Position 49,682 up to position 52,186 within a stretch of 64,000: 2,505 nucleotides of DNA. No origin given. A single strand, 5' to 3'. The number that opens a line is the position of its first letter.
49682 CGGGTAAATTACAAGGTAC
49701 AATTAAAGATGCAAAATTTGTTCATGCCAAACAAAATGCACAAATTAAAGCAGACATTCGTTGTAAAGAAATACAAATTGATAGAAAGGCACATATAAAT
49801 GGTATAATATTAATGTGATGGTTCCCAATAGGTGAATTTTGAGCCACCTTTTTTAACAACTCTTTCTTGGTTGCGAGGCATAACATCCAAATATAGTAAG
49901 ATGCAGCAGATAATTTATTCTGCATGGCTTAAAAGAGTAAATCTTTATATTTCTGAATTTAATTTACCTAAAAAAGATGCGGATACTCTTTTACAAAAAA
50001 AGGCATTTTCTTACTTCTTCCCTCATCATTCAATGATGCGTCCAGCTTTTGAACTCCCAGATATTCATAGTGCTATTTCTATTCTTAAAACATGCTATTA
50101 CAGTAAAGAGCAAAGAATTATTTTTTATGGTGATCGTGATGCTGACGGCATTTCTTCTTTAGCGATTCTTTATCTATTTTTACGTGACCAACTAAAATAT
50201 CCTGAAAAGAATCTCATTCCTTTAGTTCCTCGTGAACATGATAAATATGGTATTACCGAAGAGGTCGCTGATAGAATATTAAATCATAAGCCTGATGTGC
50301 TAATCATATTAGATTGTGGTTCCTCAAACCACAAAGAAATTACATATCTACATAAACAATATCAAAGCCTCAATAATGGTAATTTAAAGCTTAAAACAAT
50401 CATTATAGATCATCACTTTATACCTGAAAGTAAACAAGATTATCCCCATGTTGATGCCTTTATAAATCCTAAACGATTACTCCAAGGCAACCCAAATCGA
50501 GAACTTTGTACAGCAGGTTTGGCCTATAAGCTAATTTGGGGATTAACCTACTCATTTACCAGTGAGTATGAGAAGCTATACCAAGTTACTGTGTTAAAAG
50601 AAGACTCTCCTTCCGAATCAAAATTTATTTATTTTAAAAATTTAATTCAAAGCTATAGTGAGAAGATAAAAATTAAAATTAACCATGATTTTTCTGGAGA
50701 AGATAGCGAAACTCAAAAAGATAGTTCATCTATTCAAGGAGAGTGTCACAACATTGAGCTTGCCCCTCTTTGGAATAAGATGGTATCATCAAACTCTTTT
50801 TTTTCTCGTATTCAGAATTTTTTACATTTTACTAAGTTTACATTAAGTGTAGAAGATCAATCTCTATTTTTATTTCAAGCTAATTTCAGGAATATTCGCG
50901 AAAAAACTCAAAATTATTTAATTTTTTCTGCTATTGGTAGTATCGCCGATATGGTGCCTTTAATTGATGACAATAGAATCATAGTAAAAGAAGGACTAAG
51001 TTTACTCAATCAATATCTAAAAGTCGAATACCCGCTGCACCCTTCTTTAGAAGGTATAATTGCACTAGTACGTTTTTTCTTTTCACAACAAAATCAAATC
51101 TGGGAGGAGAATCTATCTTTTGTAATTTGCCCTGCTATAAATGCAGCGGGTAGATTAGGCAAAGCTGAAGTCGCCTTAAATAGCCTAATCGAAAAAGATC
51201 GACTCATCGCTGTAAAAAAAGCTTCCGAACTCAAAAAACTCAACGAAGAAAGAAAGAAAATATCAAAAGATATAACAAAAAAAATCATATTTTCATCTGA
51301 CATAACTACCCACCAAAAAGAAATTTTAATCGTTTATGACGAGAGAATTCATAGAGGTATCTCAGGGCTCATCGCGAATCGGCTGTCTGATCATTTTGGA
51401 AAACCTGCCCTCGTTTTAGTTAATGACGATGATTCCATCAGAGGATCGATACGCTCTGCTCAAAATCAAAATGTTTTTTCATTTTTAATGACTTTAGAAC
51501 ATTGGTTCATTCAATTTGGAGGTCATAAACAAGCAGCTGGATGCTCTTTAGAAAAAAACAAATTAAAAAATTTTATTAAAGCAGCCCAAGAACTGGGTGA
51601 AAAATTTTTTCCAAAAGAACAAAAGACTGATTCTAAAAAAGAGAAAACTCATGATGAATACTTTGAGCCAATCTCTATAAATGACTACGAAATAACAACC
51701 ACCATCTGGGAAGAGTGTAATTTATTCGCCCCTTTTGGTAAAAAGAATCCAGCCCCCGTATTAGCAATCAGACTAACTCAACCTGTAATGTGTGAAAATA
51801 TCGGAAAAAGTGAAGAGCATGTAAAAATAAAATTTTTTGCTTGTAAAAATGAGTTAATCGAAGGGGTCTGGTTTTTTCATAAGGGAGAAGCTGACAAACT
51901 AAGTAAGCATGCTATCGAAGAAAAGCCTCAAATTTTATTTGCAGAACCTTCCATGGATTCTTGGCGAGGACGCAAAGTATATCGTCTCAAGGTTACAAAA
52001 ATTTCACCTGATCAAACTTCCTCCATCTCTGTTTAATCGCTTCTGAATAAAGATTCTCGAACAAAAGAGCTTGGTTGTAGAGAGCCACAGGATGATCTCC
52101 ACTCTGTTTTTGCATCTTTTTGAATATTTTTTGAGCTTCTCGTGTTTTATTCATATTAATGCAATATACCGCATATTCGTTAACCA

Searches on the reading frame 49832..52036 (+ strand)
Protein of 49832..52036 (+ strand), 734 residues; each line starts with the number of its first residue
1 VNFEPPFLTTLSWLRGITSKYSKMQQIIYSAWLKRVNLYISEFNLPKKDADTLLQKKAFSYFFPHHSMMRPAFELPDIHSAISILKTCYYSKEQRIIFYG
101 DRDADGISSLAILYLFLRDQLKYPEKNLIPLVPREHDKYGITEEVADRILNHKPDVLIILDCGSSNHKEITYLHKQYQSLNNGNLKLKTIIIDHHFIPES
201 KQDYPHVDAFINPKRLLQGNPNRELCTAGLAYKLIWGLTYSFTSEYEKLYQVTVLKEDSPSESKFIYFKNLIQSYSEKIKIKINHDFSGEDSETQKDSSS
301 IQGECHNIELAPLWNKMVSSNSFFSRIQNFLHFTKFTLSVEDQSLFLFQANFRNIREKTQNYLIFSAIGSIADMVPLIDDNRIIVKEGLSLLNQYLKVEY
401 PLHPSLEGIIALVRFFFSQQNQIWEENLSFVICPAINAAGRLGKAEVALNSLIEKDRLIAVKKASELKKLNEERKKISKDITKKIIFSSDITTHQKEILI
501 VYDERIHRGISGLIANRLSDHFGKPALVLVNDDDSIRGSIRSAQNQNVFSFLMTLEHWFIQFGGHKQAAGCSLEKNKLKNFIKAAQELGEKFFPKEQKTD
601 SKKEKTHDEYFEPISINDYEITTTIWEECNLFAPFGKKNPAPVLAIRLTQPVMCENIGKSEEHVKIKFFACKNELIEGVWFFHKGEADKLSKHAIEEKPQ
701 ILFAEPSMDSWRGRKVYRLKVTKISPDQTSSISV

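Call 24: search_protein_families(library=ncbifam, proteins=[window:49832-52036:+], max_evalue=0.00001)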
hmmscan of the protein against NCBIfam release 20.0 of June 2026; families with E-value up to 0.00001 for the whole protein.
window:49832-52036:+ (734 aa): 4 families
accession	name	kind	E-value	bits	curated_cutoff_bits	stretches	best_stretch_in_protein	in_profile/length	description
TIGR00644.1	recJ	equivalog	1.8e-106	356.6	396.9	1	63-722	25-544/546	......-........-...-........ exonuclease RecJ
NF008290.0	PRK11070.1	equivalog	7.4e-44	150.2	900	2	359-596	222-460/577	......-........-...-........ exonuclease RecJ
NF053576.1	RecJ_archaeal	equivalog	5.3e-21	75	360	2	435-587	289-447/452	RecJ family nuclease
NF040701.1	RecJ_Meth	equivalog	8.6e-12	44.6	550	1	91-235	5-127/449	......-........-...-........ exonuclease RecJ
